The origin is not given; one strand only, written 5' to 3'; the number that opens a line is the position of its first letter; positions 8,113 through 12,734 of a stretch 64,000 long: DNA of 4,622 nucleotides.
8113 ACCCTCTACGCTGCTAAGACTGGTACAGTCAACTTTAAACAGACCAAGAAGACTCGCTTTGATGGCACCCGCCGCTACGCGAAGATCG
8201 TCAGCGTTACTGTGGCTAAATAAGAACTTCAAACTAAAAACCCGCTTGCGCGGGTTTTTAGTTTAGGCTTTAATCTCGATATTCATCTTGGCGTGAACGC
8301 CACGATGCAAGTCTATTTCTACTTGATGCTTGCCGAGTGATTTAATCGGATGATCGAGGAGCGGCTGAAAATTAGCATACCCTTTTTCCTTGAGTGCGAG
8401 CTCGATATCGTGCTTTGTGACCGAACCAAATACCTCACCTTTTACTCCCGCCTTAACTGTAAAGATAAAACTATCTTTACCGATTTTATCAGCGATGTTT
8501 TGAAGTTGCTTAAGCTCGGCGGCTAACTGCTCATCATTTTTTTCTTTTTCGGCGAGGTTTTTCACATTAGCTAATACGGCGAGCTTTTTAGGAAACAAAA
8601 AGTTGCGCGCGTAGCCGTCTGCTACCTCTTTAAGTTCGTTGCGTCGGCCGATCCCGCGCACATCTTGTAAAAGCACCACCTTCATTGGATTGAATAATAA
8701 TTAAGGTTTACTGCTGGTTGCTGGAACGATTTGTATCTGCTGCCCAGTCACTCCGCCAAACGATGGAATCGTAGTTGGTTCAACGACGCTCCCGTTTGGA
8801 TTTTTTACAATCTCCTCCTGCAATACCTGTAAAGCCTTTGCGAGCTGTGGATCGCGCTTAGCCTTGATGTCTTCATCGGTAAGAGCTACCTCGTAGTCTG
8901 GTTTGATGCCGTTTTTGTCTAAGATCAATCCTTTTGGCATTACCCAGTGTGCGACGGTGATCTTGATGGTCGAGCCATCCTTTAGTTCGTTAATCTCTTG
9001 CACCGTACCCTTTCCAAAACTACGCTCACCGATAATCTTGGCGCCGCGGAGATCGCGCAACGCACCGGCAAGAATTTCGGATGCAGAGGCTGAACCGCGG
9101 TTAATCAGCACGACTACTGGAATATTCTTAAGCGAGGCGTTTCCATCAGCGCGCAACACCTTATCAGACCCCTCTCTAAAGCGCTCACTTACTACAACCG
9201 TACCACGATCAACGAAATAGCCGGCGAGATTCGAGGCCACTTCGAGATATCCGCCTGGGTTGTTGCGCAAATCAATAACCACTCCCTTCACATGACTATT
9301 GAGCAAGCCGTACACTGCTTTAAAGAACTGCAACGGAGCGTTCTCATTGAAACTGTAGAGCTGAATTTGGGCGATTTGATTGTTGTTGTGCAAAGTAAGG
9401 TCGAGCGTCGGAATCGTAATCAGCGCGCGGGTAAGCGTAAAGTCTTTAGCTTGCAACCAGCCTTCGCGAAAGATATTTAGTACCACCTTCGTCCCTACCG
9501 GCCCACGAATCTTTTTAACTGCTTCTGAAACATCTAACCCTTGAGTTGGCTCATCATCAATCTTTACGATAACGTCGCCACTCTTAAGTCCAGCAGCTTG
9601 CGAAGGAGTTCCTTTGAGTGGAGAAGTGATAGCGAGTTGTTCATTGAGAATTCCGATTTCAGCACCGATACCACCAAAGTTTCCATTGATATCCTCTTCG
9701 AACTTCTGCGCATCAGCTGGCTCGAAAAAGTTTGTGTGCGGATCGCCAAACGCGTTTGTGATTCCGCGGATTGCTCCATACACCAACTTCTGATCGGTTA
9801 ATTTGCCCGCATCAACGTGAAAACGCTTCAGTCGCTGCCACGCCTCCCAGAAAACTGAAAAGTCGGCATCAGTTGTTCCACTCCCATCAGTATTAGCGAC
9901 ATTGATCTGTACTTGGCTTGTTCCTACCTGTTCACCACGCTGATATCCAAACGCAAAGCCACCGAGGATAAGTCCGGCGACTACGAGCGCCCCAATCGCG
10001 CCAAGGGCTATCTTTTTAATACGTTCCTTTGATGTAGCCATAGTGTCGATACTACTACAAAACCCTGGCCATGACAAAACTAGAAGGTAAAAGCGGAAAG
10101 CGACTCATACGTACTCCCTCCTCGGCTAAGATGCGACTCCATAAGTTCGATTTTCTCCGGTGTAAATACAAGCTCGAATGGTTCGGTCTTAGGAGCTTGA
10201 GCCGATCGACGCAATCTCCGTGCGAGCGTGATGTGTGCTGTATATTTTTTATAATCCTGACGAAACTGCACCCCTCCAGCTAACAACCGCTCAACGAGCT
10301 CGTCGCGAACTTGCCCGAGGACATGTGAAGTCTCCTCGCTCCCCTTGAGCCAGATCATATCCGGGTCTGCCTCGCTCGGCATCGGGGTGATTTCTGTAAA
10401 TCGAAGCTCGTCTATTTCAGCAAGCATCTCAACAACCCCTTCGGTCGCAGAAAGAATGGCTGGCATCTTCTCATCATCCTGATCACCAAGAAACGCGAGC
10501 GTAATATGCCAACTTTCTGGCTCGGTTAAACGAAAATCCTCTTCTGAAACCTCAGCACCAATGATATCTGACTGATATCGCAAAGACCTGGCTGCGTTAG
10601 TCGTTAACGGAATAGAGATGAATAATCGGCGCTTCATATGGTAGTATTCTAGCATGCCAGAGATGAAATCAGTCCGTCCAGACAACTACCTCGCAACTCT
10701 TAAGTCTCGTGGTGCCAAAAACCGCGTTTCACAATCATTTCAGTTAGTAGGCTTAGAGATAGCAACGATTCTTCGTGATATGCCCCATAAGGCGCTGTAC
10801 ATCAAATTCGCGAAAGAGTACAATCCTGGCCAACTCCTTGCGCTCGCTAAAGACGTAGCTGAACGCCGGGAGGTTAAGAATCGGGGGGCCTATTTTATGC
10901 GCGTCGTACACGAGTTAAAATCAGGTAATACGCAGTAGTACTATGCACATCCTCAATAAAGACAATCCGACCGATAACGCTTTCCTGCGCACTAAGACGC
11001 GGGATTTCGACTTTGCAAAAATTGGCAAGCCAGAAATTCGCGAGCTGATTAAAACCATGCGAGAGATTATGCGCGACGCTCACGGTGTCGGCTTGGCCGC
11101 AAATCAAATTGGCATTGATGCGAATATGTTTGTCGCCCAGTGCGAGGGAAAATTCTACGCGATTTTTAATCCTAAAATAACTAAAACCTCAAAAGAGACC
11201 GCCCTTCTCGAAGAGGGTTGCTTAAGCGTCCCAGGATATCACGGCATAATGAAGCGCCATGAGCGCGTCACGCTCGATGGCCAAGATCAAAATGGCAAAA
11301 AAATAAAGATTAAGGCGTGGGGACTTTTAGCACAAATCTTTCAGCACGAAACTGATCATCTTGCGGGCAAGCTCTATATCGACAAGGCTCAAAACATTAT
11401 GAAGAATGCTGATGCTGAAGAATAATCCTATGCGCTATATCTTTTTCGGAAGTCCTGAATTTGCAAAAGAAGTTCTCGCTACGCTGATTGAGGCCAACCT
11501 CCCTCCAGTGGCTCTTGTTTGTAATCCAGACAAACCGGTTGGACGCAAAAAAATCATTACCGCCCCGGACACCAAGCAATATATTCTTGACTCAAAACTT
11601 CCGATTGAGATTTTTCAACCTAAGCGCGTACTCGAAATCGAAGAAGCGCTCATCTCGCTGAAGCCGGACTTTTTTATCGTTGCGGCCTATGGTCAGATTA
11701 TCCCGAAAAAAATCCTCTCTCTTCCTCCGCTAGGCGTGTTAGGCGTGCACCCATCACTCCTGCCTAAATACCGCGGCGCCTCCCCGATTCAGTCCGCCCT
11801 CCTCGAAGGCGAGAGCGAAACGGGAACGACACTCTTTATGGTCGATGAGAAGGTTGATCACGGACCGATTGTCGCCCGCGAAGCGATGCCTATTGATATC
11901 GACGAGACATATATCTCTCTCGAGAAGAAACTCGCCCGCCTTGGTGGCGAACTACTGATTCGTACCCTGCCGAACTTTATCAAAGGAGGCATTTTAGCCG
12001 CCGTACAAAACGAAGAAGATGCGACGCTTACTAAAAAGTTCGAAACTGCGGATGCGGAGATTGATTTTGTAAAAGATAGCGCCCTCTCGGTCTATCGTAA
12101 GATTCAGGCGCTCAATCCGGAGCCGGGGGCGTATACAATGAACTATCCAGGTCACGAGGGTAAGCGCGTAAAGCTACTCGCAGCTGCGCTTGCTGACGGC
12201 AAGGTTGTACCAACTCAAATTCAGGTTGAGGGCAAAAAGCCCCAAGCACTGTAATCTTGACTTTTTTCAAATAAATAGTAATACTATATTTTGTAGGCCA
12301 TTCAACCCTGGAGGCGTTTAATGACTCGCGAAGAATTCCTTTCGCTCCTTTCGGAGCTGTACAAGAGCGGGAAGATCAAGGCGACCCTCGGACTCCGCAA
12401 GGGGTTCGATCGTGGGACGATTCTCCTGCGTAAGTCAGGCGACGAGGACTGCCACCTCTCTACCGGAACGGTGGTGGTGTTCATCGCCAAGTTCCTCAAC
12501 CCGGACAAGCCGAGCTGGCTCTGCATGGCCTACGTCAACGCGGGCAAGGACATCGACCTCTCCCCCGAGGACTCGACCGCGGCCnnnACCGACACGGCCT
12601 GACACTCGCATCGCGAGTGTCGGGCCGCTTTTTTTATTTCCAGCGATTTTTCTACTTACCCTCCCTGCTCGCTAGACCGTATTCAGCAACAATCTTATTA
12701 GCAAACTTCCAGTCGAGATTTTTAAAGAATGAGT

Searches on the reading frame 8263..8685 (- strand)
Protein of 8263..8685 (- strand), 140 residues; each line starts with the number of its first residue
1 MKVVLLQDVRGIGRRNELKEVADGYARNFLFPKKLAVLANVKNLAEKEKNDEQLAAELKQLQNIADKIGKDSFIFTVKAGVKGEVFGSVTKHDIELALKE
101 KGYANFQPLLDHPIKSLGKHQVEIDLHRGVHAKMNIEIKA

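Call 87: search_protein_families(library=pfam, proteins=[window:8263-8685:-], max_evalue=0.0001)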
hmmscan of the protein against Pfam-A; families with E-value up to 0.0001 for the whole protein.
window:8263-8685:- (140 aa): 2 families
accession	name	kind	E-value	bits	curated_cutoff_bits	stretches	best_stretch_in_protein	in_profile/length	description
PF01281.25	Ribosomal_L9_N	-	1.5e-20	72.9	20.7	1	1-46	1-46/47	Ribosomal protein L9, N-terminal domain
PF03948.19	Ribosomal_L9_C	-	2e-17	63.8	23.2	1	60-139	2-85/86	Ribosomal protein L9, C-terminal domain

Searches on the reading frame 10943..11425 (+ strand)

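Call 87: search_protein_families(library=pfam, proteins=[window:10943-11425:+], max_evalue=0.0001)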
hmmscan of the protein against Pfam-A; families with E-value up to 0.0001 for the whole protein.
window:10943-11425:+ (160 aa): 1 family
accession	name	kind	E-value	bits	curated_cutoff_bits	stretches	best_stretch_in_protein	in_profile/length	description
PF01327.26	Pep_deformylase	-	1.5e-43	148.5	22.8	1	12-152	9-153/156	Polypeptide deformylase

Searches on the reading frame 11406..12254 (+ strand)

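Call 87: search_protein_families(library=pfam, proteins=[window:11406-12254:+], max_evalue=0.0001)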
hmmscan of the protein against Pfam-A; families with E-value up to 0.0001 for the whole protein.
window:11406-12254:+ (282 aa): 2 families
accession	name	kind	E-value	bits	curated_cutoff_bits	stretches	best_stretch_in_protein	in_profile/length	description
PF00551.24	Formyl_trans_N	-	6.1e-41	140.6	26.1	1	9-188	1-181/181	Formyl transferase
PF02911.23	Formyl_trans_C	-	1.3e-08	35.3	21.1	1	213-265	3-50/100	Formyl transferase, C-terminal domain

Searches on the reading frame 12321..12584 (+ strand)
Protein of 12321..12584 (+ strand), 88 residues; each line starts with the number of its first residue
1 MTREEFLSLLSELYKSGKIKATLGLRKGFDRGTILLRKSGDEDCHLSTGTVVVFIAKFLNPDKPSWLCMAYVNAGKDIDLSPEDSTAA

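Call 42: search_protein_families(library=phrogs, proteins=[window:12321-12584:+], max_evalue=1)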
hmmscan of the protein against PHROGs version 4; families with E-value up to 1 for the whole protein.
window:12321-12584:+ (88 aa): 0 families

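Call 58: search_dna_similar(query=window:12321-12584:+, collection=phages, mode=protein, max_evalue=0.1)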
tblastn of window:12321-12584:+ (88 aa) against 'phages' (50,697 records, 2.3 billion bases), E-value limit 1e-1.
No match.

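Call 59: search_protein_families(library=pfam, proteins=[window:12321-12584:+], max_evalue=0.1)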
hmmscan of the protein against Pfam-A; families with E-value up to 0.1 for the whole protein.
window:12321-12584:+ (88 aa): 0 families

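Call 100: search_protein_families(library=padloc, proteins=[window:12321-12584:+], max_evalue=0.01)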
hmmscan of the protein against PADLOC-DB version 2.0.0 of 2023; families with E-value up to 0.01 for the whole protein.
window:12321-12584:+ (88 aa): 0 families
